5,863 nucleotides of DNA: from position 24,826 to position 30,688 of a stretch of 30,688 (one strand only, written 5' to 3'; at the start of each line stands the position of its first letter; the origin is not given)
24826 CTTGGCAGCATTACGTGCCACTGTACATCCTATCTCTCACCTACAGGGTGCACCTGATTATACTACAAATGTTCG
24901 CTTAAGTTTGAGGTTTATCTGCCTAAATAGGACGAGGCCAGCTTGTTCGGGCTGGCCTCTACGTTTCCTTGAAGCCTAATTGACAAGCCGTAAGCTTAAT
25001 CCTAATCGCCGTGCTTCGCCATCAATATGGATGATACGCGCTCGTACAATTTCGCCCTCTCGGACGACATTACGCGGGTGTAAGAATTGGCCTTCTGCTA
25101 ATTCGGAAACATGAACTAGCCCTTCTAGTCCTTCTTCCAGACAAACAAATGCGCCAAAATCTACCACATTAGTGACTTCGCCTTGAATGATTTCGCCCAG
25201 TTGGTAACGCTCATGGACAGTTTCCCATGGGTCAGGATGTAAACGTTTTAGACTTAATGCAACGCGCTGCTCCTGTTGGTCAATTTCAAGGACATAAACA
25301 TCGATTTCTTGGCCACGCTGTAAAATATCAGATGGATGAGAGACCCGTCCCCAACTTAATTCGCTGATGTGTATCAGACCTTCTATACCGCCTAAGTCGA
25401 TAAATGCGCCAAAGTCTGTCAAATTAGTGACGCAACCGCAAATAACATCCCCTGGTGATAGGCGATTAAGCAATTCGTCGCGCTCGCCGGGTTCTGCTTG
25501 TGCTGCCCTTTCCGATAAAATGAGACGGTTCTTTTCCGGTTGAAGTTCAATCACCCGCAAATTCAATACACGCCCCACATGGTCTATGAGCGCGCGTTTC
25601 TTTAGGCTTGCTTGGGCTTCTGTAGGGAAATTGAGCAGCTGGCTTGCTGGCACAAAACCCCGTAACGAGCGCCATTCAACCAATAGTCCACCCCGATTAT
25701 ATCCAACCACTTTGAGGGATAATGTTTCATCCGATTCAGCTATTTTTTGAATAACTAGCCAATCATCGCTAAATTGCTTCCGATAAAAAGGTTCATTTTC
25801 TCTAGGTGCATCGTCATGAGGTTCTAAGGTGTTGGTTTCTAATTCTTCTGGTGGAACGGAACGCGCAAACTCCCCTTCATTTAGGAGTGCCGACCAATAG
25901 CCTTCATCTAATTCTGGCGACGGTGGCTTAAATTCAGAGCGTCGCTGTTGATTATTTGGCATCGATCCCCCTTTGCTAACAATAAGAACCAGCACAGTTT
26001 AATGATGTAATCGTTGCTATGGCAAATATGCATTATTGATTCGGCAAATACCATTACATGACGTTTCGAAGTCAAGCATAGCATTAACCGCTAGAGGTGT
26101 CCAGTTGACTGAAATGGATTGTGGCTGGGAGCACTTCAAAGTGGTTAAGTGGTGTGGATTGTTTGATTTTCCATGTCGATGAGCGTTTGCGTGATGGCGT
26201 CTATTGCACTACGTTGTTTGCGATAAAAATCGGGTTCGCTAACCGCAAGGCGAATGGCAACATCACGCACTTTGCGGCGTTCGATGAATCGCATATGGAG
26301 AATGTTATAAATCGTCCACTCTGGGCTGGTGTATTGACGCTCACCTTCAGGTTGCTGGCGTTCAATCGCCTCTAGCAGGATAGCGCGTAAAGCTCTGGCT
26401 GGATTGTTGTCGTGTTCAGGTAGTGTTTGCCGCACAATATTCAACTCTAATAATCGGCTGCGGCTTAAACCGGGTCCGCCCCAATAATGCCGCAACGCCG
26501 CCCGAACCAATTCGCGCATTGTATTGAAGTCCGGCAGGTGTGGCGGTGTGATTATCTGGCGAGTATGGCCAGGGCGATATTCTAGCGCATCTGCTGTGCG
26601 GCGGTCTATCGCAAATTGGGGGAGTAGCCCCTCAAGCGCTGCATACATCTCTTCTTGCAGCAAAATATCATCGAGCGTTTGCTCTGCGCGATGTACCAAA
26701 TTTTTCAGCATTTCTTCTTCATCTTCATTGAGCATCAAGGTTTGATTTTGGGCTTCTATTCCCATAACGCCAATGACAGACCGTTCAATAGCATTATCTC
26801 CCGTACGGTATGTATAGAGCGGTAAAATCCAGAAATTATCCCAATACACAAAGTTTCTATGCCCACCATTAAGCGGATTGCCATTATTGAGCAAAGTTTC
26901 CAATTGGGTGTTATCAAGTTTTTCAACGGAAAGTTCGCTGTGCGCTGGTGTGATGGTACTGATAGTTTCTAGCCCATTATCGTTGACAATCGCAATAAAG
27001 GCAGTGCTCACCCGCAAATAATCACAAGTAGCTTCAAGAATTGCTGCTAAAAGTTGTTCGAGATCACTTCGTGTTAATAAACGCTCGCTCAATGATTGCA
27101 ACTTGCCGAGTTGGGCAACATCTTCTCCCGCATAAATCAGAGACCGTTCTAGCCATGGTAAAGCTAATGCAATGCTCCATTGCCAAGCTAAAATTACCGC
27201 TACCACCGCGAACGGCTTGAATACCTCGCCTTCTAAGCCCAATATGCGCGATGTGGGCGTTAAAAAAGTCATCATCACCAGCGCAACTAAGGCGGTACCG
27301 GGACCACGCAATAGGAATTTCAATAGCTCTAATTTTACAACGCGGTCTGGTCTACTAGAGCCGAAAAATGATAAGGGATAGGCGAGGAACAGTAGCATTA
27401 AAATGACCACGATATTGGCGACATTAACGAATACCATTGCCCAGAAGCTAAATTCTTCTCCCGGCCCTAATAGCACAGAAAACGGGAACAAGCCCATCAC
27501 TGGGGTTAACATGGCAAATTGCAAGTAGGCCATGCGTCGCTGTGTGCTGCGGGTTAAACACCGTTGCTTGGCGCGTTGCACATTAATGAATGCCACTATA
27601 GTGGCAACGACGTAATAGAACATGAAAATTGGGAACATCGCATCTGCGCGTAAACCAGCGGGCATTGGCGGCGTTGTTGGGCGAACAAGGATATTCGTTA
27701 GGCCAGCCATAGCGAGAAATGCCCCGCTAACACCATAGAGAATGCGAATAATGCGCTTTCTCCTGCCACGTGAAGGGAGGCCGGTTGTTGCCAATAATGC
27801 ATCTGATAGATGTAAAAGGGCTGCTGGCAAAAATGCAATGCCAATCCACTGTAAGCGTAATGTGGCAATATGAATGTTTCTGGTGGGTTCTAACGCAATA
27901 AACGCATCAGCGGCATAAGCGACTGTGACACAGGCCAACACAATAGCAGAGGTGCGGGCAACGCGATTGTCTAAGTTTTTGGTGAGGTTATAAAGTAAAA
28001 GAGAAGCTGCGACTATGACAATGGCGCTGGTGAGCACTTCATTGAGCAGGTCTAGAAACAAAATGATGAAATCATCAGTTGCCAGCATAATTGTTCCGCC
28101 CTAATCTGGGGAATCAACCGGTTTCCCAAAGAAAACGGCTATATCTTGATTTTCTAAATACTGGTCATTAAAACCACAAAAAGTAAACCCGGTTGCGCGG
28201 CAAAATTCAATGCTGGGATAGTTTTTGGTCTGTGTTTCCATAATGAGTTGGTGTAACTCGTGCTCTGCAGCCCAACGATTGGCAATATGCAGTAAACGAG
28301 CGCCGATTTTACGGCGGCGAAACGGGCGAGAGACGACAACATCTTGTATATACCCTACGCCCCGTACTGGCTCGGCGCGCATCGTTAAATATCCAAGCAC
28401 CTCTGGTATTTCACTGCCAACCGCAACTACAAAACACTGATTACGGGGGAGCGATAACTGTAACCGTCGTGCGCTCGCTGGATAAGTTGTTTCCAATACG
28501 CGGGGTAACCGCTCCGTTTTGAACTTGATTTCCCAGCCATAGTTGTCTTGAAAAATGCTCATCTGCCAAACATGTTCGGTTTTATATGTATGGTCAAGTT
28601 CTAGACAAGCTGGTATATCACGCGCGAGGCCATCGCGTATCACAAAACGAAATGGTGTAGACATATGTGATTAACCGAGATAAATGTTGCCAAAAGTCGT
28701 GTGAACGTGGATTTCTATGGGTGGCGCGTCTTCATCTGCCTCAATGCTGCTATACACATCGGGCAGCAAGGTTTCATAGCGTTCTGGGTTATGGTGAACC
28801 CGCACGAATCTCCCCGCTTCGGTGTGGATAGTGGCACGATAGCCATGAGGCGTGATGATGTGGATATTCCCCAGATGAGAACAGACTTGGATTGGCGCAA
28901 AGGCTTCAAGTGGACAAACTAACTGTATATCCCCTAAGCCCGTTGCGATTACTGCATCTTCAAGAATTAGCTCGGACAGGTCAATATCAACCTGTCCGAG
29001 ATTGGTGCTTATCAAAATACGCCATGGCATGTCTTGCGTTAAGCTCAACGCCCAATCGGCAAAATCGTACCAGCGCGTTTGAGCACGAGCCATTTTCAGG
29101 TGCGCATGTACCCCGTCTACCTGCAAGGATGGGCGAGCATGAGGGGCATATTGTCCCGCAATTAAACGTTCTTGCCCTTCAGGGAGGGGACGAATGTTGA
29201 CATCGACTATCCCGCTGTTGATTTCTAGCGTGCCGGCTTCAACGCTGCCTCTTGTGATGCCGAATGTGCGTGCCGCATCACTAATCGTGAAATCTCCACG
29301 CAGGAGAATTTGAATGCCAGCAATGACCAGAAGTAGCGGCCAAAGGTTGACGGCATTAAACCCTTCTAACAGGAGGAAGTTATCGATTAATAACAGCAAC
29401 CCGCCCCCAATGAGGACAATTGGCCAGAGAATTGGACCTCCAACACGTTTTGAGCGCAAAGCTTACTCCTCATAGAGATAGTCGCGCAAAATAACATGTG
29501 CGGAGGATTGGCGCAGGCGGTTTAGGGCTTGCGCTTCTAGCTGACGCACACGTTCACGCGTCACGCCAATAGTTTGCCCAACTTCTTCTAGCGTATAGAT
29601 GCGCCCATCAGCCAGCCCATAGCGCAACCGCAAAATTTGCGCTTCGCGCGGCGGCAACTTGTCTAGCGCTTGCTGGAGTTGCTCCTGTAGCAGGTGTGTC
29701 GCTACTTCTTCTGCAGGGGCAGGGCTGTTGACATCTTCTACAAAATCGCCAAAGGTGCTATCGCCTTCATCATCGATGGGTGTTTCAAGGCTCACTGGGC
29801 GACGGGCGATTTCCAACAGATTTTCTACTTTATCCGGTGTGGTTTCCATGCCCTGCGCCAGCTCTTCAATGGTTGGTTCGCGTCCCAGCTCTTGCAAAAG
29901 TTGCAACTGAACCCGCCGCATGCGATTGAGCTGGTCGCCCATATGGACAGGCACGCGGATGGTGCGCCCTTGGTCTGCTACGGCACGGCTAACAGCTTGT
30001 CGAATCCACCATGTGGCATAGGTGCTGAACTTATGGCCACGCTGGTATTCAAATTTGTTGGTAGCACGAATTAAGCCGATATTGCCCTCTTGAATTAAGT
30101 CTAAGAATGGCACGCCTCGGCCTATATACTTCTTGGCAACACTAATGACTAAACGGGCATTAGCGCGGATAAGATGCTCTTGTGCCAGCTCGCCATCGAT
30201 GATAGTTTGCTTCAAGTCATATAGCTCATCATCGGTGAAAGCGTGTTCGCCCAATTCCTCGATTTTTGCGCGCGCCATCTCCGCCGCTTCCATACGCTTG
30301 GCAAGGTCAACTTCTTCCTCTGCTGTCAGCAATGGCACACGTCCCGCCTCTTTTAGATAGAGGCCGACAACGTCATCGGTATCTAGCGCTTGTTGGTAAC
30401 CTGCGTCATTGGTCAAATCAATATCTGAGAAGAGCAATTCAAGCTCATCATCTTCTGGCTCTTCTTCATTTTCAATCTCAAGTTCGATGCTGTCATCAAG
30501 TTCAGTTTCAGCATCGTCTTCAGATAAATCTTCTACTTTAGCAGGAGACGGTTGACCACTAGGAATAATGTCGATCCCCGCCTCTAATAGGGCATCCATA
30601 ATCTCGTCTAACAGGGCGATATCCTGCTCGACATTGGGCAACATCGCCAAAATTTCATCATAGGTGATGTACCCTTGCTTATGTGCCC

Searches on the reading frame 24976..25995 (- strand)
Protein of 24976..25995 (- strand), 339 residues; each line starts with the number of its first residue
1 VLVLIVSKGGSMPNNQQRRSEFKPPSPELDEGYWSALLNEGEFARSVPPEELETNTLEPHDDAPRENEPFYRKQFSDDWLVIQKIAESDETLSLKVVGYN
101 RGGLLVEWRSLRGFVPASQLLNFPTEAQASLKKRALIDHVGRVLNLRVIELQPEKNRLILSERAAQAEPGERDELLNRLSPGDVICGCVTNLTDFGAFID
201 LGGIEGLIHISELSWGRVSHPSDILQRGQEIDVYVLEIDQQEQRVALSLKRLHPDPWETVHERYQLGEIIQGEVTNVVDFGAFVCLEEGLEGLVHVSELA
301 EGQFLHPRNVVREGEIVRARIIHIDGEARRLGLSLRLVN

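Call 6: search_protein_families(library=pfam, proteins=[window:24976-25995:-], max_evalue=0.001)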
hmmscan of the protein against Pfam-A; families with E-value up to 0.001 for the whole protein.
window:24976-25995:- (339 aa): 4 families
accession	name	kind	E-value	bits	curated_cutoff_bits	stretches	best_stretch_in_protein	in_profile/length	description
PF00575.29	S1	-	1.6e-44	150.6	22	2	181-250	4-74/74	S1 RNA binding domain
PF23459.1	S1_RRP5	-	1.1e-17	64.8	27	2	265-335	2-72/72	RRP5 S1 domain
PF13509.12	S1_2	-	7e-05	23.3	21.8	0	266-301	1-36/61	S1 domain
PF21710.3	Spt6_S1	-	0.00027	21.6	27.5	0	265-336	15-87/91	Spt6, S1/OB domain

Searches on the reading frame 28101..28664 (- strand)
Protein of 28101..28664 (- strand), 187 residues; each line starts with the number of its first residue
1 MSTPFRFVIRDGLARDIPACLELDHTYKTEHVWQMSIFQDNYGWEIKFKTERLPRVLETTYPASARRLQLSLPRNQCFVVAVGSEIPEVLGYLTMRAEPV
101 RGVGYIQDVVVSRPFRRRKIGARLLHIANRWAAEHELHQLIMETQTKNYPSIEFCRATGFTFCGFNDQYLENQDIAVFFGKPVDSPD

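Call 7: search_protein_families(library=pfam, proteins=[window:28101-28664:-], max_evalue=0.001)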
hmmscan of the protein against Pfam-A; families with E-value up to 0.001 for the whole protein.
window:28101-28664:- (187 aa): 3 families
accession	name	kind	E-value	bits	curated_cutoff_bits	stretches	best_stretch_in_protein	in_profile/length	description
PF00583.31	Acetyltransf_1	-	8.4e-14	52.3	20.7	1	61-160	16-116/116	Acetyltransferase (GNAT) family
PF13508.13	Acetyltransf_7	-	6.2e-07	30.2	27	1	75-161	3-83/84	Acetyltransferase (GNAT) domain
PF13673.13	Acetyltransf_10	-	1.7e-05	25.2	23.6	1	73-164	29-111/128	Acetyltransferase (GNAT) domain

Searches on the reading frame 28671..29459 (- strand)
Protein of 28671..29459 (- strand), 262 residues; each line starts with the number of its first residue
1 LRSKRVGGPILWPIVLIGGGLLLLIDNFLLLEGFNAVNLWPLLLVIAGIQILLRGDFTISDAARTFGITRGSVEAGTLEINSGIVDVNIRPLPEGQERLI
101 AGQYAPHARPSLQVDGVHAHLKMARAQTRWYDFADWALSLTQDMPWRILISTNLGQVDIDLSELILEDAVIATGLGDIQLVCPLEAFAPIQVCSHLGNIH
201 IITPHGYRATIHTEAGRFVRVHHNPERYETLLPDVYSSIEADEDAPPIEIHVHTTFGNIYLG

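Call 7: search_protein_families(library=pfam, proteins=[window:28671-29459:-], max_evalue=0.001)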
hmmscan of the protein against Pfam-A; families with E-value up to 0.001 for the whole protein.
window:28671-29459:- (262 aa): 2 families
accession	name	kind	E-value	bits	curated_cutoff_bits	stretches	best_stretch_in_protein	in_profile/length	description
PF22570.1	LiaF-TM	-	3e-06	28.4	27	1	11-58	1-48/98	LiaF transmembrane domain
PF18917.5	LiaI-LiaF-like_TM1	-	1.9e-05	25.1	27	1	10-52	1-42/42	LiaI-LiaF-like transmembrane region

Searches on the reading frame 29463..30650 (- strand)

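Call 7: search_protein_families(library=pfam, proteins=[window:29463-30650:-], max_evalue=0.001)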
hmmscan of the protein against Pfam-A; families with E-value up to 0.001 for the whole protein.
window:29463-30650:- (395 aa): 4 families
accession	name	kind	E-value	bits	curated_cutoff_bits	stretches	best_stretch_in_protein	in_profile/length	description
PF04539.22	Sigma70_r3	-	2.9e-25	88.6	25.3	1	240-315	2-77/78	Sigma-70 region 3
PF04542.20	Sigma70_r2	-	1.2e-21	76.7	24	1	160-230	1-71/71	Sigma-70 region 2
PF04545.22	Sigma70_r4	-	7.8e-19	67.4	24.1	1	328-381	1-50/50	Sigma-70, region 4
PF00140.25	Sigma70_r1_2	-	1.6e-14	54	22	1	93-122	1-30/34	Sigma-70 factor, region 1.2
